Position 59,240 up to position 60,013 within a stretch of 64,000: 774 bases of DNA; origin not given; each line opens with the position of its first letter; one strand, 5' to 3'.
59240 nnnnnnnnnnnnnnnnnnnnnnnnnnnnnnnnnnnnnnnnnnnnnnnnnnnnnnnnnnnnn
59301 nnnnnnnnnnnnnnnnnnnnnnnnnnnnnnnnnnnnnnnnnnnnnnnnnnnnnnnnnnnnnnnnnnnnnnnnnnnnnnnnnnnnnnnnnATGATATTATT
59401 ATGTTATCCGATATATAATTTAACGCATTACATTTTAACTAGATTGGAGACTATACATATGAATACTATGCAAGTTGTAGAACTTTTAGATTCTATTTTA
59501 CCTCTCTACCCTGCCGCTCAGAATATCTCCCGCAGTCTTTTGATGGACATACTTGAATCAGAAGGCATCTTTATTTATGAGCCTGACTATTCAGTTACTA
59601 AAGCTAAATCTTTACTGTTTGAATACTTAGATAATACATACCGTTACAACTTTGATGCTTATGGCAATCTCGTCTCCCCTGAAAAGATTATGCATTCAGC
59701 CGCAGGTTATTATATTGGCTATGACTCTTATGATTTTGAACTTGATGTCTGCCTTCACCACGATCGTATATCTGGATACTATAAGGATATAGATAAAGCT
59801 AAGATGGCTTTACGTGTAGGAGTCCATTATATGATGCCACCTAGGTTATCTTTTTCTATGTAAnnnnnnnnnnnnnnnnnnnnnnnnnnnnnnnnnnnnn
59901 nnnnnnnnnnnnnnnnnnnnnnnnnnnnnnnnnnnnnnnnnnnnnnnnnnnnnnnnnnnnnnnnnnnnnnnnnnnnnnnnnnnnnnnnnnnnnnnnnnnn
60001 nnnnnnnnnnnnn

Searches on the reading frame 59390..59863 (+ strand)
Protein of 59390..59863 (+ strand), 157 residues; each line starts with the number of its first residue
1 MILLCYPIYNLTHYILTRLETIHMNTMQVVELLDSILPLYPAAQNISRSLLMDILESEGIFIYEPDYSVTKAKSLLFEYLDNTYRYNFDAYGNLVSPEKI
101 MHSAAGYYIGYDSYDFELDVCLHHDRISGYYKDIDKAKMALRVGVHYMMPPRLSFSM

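Call 86: search_protein_families(library=pfam, proteins=[window:59390-59863:+], max_evalue=0.5)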
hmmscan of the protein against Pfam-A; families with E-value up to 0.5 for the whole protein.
window:59390-59863:+ (157 aa): 1 family
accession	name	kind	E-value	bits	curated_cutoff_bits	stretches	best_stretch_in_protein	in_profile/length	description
PF18057.6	DUF5594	-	0.11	13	27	1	79-125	24-72/128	Domain of unknown function (DUF5594)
